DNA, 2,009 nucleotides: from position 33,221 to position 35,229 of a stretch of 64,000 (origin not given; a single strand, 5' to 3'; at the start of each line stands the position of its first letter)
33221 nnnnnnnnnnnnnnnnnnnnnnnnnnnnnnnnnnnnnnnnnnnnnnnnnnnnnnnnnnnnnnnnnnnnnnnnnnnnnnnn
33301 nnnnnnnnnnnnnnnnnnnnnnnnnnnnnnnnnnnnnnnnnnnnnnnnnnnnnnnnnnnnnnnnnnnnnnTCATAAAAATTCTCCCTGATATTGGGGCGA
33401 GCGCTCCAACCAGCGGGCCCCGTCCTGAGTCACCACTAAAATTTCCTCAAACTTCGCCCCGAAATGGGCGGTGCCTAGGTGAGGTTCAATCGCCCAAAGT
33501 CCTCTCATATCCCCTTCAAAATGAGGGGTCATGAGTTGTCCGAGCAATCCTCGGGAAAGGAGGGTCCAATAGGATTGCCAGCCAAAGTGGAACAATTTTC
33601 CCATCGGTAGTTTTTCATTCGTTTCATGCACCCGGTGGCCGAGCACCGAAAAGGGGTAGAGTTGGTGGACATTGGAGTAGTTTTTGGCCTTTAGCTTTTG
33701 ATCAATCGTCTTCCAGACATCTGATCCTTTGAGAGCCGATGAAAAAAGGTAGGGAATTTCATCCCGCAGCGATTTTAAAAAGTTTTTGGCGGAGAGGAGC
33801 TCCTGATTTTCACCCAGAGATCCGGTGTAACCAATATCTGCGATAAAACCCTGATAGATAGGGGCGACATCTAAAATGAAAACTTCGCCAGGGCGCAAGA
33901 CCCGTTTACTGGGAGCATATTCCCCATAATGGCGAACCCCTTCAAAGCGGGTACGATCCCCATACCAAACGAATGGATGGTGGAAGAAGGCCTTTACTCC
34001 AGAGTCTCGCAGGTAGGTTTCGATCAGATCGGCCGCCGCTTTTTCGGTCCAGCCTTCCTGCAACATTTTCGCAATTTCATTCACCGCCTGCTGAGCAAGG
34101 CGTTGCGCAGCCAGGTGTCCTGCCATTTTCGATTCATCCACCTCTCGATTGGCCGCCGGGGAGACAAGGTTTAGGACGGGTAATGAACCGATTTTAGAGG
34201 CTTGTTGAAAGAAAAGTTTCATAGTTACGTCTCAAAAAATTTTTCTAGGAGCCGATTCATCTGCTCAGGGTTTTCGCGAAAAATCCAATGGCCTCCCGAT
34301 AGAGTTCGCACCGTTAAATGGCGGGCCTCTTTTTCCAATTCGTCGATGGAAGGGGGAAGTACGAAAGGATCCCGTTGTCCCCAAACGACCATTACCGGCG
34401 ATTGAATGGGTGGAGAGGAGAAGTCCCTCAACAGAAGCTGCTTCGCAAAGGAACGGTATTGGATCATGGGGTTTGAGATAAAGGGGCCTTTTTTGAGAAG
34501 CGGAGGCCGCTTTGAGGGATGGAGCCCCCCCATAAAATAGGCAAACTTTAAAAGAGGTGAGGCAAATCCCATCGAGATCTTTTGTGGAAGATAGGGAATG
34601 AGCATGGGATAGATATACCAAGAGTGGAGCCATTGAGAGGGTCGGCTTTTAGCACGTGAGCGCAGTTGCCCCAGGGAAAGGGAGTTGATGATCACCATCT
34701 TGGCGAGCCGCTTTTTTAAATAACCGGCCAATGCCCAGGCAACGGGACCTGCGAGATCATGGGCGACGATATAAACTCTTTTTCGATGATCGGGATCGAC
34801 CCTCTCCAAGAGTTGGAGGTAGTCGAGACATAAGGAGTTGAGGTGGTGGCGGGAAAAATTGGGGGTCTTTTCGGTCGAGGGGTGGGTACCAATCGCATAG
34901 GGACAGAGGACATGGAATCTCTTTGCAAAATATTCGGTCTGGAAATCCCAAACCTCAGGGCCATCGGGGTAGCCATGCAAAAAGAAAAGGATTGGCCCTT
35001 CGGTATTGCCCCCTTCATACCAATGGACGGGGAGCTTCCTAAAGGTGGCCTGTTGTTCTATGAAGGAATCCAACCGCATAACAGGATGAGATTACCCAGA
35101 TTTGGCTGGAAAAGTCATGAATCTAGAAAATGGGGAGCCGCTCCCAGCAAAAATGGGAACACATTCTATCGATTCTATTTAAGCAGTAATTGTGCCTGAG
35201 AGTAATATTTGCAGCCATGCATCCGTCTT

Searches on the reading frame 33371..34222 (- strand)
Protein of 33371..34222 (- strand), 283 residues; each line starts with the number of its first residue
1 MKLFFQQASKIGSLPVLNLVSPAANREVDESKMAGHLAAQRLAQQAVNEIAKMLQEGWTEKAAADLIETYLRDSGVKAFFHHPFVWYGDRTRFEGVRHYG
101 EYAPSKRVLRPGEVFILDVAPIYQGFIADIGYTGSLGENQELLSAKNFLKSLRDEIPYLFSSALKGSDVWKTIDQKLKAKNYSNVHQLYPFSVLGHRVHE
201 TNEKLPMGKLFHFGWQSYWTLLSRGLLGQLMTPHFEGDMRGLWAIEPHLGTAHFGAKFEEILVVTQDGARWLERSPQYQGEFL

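Call 85: search_protein_families(library=pfam, proteins=[window:33371-34222:-], max_evalue=0.001)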
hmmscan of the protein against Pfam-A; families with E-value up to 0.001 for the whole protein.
window:33371-34222:- (283 aa): 1 family
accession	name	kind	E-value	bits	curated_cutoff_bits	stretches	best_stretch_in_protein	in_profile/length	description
PF00557.29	Peptidase_M24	-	1.5e-17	64.5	23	1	38-265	5-207/208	Metallopeptidase family M24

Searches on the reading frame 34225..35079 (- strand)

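Call 85: search_protein_families(library=pfam, proteins=[window:34225-35079:-], max_evalue=0.001)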
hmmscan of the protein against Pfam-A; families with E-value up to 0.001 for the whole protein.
window:34225-35079:- (284 aa): 3 families
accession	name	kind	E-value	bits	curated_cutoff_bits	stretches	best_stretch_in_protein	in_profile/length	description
PF00561.26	Abhydrolase_1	-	5.6e-16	59.4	25.8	1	29-271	1-245/245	alpha/beta hydrolase fold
PF12697.13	Abhydrolase_6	-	1.3e-13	52.5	26.3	1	31-276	1-216/217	Alpha/beta hydrolase family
PF03959.19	FSH1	-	0.00075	19.7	21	0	173-266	130-201/211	Serine hydrolase (FSH1)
